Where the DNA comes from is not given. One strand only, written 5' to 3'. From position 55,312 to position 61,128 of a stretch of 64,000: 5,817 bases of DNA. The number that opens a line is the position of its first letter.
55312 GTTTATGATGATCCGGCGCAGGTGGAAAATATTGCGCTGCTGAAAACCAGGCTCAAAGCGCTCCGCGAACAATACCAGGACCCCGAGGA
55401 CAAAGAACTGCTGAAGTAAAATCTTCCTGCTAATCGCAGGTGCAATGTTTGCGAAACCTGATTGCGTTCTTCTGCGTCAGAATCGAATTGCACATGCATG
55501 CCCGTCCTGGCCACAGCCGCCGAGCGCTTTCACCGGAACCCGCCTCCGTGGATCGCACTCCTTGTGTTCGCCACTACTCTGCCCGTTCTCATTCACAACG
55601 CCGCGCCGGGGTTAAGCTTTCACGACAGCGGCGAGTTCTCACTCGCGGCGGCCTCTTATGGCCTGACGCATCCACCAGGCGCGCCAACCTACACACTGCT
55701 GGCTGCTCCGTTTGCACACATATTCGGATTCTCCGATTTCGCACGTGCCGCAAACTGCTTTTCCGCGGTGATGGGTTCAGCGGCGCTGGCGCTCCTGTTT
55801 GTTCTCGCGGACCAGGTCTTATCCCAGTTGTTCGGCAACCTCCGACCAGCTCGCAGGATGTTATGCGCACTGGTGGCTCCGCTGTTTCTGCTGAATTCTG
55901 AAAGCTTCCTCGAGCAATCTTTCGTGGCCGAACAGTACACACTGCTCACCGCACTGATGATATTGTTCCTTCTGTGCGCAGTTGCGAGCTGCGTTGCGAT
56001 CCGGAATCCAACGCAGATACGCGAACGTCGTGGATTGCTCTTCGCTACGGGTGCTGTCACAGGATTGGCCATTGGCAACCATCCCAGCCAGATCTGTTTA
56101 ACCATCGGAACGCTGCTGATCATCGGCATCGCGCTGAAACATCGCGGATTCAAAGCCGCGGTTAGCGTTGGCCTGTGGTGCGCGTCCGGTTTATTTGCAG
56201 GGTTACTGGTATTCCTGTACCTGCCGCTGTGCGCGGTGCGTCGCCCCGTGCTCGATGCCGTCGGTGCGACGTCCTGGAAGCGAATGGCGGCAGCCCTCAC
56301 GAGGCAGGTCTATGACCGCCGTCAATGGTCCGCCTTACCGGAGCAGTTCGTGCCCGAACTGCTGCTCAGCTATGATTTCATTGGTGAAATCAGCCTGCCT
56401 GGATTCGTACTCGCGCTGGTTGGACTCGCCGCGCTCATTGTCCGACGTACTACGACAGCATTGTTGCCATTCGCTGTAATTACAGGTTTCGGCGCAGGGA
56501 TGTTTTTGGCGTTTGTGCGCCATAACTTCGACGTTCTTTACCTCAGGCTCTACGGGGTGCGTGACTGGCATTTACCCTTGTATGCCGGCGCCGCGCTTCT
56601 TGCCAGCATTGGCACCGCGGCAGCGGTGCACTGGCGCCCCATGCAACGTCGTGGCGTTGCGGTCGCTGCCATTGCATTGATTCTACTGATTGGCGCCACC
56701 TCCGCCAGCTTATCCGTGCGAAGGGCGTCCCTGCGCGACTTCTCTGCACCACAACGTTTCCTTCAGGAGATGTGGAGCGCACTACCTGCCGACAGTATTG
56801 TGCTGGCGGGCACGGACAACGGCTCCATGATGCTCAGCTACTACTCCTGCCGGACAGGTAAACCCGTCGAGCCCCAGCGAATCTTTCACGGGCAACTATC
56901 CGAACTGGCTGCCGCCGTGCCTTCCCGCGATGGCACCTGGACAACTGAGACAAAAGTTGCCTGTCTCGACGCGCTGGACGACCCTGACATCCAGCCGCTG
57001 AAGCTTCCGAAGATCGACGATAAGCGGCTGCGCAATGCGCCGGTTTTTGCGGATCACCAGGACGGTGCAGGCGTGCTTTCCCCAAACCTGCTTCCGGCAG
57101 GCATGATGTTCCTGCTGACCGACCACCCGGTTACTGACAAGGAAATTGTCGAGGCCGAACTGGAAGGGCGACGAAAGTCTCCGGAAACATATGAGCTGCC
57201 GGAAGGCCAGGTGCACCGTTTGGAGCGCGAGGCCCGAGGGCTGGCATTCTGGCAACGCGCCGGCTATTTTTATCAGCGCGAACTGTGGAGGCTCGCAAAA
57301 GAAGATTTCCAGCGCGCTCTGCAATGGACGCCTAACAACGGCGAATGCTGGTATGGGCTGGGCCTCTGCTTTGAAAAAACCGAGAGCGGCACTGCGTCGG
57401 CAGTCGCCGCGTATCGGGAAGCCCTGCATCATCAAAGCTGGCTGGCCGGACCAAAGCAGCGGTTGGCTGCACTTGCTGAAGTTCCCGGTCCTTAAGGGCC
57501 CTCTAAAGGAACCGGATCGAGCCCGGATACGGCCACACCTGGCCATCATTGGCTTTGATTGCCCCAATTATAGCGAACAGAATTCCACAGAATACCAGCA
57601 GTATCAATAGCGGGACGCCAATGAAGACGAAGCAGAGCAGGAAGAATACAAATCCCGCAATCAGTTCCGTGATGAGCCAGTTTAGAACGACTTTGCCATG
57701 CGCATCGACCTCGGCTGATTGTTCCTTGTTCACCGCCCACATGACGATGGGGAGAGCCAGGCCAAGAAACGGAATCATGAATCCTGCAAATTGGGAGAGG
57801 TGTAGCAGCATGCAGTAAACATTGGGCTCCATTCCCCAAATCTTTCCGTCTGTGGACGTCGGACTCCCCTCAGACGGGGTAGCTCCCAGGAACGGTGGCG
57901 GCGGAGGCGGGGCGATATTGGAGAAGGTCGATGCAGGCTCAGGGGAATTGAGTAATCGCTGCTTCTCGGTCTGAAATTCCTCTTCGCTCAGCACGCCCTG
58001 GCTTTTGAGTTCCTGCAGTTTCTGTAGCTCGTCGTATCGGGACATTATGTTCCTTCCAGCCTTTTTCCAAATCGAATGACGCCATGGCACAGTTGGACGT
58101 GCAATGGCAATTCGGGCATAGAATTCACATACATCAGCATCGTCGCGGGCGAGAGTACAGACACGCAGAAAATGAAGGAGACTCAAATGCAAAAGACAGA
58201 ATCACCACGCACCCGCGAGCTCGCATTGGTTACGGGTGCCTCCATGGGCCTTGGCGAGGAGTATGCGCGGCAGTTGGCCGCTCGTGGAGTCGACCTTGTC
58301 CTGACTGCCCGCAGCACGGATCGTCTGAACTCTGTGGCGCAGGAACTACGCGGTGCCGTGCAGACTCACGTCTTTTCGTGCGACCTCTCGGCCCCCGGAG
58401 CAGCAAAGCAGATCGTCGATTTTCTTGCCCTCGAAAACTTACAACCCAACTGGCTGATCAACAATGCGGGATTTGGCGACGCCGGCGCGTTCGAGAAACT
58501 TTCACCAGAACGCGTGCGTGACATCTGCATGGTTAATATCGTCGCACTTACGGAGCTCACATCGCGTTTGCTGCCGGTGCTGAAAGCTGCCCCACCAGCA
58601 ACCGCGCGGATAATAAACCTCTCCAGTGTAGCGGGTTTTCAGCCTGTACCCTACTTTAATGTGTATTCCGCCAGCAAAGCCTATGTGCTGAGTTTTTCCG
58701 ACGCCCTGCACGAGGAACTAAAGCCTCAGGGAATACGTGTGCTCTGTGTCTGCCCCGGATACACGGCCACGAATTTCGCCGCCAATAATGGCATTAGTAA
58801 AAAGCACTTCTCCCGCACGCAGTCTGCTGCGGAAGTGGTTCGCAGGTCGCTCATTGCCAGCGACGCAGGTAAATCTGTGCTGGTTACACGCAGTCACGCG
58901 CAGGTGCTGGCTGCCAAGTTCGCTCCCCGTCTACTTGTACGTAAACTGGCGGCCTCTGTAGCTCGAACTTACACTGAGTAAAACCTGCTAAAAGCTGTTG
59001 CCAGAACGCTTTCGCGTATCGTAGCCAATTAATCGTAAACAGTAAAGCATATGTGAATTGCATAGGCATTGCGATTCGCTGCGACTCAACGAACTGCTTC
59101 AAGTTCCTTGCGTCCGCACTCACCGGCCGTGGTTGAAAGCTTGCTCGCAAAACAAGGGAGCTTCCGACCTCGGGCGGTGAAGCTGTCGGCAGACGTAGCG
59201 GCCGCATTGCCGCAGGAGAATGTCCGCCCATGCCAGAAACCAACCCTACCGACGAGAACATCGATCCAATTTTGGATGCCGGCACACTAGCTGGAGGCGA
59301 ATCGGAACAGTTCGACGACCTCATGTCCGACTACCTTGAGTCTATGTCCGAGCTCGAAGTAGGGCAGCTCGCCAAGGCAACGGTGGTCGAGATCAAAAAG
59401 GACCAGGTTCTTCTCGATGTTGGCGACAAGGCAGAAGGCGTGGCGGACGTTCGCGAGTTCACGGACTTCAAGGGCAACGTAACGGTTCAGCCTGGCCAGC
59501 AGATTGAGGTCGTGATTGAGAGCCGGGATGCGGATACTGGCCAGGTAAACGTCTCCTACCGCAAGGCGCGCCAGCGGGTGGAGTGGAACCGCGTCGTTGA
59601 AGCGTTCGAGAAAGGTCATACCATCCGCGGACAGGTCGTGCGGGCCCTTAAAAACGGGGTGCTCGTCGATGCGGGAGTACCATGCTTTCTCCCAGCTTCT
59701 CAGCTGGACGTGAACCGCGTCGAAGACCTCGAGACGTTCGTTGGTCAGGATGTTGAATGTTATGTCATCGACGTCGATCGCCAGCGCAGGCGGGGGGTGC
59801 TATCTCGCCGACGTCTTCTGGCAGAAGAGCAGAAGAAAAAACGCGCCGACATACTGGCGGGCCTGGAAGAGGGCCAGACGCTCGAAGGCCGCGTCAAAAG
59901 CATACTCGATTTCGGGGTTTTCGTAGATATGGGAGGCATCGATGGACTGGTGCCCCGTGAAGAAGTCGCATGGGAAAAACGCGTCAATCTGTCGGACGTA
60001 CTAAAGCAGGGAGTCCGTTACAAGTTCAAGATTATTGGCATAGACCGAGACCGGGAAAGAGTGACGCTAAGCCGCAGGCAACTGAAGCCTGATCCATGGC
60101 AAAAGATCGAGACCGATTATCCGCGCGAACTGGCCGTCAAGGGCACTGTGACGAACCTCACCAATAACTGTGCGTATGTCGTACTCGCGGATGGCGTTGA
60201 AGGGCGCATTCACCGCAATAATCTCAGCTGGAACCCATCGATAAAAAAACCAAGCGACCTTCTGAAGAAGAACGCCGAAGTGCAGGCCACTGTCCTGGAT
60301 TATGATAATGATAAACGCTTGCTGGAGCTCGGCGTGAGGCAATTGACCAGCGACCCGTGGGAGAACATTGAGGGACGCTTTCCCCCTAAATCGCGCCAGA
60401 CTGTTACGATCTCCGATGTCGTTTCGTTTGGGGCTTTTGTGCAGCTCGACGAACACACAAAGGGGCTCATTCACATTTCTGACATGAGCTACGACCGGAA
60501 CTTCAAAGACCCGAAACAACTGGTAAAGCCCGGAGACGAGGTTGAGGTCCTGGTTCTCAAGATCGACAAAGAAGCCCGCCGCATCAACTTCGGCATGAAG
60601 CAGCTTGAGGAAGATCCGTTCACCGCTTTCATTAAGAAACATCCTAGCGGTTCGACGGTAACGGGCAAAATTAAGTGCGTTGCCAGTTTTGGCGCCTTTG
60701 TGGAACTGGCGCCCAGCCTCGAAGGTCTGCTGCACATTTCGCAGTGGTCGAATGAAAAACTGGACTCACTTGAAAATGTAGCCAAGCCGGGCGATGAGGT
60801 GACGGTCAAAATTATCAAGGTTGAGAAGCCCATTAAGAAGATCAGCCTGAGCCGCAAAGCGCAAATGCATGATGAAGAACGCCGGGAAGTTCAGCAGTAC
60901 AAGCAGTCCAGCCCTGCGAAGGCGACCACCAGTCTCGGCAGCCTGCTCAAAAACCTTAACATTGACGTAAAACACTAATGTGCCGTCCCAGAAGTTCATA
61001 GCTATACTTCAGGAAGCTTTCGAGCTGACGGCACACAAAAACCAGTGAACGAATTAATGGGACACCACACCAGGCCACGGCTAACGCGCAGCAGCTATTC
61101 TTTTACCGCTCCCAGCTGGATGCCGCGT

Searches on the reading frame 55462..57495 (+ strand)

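Call 86: search_protein_families(library=pfam, proteins=[window:55462-57495:+], max_evalue=0.00001)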
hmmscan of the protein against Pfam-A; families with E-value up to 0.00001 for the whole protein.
window:55462-57495:+ (677 aa): 1 family
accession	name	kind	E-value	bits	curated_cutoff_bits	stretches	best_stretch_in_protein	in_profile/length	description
PF11028.14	TMEM260-like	-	3.5e-20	73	24.2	1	55-220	1-169/179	Protein O-mannosyl-transferase TMEM260-like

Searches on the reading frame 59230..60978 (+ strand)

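Call 86: search_protein_families(library=pfam, proteins=[window:59230-60978:+], max_evalue=0.00001)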
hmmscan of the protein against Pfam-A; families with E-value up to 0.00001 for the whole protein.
window:59230-60978:+ (582 aa): 4 families
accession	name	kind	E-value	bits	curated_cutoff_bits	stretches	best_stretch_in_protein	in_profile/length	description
PF00575.29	S1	-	2.4e-81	268.6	22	5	213-283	3-74/74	S1 RNA binding domain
PF23459.1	S1_RRP5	-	3.9e-22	79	27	0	303-367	7-70/72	RRP5 S1 domain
PF21710.3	Spt6_S1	-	6.6e-09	36.4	27.5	0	307-366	24-83/91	Spt6, S1/OB domain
PF13509.12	S1_2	-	8.8e-08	32.6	21.8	0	390-420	5-35/61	S1 domain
